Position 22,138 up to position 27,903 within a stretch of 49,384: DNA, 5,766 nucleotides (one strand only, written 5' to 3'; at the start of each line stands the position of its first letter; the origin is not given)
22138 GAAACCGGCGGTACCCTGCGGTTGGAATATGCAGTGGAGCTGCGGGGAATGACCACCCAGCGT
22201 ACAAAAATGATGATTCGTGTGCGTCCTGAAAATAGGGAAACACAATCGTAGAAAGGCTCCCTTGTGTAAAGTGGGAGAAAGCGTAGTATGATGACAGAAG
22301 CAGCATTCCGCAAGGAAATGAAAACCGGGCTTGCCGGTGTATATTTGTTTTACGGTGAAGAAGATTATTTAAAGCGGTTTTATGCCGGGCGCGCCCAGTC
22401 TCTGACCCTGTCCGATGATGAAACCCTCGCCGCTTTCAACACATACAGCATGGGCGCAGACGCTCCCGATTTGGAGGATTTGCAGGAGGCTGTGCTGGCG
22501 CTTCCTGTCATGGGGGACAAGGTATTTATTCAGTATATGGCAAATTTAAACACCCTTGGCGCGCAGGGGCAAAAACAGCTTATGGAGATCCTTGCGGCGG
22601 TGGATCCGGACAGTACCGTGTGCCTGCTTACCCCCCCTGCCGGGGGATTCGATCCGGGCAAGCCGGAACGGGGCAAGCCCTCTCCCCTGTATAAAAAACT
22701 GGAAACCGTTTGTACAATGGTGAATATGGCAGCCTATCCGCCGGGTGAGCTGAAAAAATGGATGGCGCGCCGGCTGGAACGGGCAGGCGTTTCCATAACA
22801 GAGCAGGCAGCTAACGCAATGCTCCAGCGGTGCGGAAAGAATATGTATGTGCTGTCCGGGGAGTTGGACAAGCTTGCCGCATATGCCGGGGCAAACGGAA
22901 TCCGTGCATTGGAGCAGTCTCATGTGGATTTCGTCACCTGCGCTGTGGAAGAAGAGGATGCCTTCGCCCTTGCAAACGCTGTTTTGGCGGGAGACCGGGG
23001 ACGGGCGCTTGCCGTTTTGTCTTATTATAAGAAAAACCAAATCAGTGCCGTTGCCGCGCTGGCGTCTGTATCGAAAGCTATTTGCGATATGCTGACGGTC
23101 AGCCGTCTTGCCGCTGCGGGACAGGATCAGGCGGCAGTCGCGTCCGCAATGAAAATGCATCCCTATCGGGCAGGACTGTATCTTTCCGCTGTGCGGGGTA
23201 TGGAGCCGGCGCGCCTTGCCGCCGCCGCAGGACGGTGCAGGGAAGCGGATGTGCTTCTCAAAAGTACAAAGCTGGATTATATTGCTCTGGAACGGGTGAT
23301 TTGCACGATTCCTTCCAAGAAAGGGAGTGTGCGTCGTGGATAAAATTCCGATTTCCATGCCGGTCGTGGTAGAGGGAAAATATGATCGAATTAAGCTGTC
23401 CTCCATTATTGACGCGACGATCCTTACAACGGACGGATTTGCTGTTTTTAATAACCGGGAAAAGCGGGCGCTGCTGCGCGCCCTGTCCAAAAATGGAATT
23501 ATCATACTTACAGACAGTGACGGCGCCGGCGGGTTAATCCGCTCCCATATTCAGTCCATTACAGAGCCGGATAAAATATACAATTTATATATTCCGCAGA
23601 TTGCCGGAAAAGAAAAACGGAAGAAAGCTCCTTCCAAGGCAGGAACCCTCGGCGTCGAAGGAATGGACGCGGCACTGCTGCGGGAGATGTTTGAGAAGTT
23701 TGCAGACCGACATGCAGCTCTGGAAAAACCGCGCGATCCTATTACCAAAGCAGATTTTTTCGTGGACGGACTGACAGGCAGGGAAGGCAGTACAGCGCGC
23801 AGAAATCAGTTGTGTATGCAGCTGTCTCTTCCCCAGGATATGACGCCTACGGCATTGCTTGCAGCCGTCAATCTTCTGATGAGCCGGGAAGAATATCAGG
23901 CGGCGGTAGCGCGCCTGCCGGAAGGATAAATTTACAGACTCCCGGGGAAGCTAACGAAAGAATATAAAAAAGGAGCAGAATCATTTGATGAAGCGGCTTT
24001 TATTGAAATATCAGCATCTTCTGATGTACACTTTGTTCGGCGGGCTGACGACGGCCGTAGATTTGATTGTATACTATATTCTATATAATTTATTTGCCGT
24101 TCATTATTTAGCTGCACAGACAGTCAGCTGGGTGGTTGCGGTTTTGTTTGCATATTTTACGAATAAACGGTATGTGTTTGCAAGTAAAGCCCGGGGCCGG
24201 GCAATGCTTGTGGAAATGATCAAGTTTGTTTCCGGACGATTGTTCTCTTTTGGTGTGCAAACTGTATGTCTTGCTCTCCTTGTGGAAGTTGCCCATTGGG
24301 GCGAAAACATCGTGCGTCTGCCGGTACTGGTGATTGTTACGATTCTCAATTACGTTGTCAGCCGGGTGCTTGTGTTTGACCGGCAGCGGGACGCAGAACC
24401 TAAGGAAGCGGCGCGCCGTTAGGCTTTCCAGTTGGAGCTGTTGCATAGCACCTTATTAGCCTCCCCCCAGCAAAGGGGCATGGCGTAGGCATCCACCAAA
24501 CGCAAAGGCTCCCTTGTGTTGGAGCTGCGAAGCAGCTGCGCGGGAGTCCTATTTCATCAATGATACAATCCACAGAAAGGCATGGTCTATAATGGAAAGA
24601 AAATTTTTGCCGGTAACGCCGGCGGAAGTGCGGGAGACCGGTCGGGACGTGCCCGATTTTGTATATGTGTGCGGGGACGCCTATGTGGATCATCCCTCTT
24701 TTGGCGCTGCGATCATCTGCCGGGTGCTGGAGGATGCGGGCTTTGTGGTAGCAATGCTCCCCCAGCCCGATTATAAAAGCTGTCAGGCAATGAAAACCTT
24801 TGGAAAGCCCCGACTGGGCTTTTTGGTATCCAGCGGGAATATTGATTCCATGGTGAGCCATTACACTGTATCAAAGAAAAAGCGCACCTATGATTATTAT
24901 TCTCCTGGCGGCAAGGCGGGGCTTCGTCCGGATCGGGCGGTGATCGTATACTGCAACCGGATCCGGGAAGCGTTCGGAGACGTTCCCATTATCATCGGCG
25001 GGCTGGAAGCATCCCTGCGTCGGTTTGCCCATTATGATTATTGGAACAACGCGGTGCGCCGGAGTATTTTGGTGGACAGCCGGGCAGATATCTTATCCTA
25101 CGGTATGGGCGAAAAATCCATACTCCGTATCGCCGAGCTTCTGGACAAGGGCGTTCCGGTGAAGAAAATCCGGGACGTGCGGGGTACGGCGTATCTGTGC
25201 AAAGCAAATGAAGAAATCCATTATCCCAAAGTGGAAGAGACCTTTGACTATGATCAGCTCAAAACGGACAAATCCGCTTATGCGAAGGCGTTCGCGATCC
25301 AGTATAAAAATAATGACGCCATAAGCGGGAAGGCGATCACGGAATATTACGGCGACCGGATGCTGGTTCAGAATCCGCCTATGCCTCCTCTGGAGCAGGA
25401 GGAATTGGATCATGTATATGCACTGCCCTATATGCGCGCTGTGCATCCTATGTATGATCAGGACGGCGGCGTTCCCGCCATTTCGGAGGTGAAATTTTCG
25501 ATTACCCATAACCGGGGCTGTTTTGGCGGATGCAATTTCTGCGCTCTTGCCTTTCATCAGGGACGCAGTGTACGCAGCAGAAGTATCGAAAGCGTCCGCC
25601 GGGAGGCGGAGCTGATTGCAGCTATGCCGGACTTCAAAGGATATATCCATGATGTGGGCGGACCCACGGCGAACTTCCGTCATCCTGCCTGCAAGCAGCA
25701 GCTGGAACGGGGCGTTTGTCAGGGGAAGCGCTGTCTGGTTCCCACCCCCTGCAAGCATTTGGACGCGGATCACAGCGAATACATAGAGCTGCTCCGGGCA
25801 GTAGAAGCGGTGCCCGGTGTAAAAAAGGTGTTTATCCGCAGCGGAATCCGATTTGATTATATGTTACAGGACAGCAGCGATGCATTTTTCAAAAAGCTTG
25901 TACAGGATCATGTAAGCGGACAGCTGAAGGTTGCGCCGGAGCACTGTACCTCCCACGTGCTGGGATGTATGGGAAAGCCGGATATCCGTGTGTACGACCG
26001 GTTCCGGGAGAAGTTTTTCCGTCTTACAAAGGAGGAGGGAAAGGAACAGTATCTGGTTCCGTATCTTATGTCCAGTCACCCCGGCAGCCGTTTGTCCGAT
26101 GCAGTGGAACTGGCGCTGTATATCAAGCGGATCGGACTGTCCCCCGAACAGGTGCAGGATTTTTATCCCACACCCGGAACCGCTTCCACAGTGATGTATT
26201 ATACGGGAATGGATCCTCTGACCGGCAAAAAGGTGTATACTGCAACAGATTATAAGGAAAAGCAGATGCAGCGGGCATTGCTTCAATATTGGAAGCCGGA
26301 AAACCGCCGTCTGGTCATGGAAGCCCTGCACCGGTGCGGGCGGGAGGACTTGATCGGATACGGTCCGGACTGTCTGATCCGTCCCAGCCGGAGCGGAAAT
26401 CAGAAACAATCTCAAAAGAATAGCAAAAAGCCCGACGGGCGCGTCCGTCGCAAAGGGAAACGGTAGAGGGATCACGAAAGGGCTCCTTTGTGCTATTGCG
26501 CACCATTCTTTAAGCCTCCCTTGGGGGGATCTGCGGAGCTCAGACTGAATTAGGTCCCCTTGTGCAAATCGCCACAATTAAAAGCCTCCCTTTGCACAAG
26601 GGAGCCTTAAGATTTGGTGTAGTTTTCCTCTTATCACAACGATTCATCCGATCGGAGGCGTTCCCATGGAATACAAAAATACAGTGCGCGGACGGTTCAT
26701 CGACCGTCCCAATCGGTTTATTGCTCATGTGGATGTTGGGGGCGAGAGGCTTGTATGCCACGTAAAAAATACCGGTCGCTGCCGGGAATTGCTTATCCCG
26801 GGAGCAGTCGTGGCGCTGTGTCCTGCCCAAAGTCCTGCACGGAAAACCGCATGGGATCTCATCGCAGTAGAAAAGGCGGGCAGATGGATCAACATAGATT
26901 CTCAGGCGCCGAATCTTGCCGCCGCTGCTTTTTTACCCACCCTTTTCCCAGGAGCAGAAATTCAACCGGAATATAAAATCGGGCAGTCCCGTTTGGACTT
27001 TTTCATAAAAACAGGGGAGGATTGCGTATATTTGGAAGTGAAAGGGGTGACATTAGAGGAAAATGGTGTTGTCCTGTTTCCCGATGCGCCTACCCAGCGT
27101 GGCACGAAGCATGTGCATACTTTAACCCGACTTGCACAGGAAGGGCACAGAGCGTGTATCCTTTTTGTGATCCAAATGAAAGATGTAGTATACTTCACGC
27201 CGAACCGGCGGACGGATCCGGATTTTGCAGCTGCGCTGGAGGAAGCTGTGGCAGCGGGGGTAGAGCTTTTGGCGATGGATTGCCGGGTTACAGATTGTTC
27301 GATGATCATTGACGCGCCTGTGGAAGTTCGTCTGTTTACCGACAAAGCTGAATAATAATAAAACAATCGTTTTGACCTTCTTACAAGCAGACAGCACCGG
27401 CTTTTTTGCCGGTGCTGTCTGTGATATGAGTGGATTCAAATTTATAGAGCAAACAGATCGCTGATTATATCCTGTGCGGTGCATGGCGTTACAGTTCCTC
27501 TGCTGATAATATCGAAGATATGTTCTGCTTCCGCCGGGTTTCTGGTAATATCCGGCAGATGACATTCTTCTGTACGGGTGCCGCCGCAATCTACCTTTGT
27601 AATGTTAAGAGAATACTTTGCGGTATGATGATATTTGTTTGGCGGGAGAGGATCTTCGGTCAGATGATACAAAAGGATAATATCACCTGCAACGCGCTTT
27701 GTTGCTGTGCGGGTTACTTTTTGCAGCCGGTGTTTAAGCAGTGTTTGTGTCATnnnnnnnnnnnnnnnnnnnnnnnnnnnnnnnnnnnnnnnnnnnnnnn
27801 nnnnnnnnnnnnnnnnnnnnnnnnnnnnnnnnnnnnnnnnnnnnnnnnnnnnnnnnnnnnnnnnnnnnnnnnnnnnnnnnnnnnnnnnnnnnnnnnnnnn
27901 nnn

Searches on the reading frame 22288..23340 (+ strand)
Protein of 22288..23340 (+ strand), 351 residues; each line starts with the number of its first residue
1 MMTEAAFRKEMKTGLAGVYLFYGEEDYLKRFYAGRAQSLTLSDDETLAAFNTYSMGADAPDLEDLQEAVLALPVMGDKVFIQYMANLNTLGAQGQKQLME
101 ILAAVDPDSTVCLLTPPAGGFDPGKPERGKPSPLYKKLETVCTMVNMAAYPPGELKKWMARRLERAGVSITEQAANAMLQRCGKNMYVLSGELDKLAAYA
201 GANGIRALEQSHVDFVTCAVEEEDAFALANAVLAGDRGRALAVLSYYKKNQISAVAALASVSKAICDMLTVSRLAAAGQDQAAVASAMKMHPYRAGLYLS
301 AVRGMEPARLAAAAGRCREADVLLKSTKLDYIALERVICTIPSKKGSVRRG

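Call 19: search_protein_families(library=pfam, proteins=[window:22288-23340:+], max_evalue=0.001)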
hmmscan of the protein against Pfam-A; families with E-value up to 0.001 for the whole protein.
window:22288-23340:+ (351 aa): 1 family
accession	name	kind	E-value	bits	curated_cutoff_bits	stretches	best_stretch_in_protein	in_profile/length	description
PF21694.2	DNA_pol3_delta_C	-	4.2e-15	56.2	27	1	222-338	1-118/121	DNA polymerase III delta subunit, C-terminal domain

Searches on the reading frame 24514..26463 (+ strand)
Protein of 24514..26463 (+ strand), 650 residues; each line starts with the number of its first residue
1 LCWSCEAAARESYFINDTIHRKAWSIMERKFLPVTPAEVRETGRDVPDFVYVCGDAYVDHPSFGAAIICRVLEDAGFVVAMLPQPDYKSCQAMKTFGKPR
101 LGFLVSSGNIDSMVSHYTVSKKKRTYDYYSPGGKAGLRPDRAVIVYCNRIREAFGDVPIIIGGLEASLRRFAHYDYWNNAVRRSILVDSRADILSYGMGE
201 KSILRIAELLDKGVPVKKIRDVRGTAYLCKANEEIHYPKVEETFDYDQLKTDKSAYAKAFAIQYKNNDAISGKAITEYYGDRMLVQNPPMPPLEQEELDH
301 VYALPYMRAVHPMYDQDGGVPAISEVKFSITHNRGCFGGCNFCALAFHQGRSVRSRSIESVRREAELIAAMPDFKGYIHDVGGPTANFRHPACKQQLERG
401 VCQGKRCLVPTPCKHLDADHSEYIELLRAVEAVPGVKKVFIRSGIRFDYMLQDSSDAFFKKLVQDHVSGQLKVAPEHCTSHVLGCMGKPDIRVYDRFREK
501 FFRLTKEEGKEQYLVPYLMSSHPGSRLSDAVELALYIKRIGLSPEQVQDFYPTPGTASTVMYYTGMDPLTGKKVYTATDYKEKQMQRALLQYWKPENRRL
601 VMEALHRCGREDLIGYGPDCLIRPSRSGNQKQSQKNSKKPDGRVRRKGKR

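Call 19: search_protein_families(library=pfam, proteins=[window:24514-26463:+], max_evalue=0.001)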
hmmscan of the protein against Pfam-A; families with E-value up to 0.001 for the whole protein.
window:24514-26463:+ (650 aa): 3 families
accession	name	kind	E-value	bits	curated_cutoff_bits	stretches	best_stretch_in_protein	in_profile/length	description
PF08497.15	Radical_SAM_N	-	1.7e-129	431.9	25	1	31-329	1-301/301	Radical SAM N-terminal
PF11842.13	DUF3362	-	2.7e-26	93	27.6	1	545-636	1-99/151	Domain of unknown function (DUF3362)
PF04055.27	Radical_SAM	-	1.2e-05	26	29.5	1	330-421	1-60/166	Radical SAM superfamily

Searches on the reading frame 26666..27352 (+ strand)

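Call 19: search_protein_families(library=pfam, proteins=[window:26666-27352:+], max_evalue=0.001)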
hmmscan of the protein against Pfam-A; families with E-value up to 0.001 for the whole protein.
window:26666-27352:+ (229 aa): 2 families
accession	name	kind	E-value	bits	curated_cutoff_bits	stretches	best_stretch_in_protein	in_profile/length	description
PF03749.19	SfsA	-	2.1e-45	154.4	22.8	1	96-209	22-135/138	Sugar fermentation stimulation protein RE domain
PF17746.7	SfsA_N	-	1.9e-24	85.9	25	1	12-77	1-63/63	SfsA N-terminal OB domain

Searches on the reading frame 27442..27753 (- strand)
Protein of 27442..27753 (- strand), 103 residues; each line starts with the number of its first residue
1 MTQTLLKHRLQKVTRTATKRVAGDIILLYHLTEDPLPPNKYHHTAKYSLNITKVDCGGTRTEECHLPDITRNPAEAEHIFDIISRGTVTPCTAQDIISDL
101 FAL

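Call 19: search_protein_families(library=pfam, proteins=[window:27442-27753:-], max_evalue=0.001)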
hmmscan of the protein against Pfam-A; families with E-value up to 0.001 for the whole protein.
window:27442-27753:- (103 aa): 1 family
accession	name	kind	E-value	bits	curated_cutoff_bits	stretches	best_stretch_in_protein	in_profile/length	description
PF20124.4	DUF6514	-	1.4e-08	35.2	23.9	1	17-101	10-92/94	Family of unknown function (DUF6514)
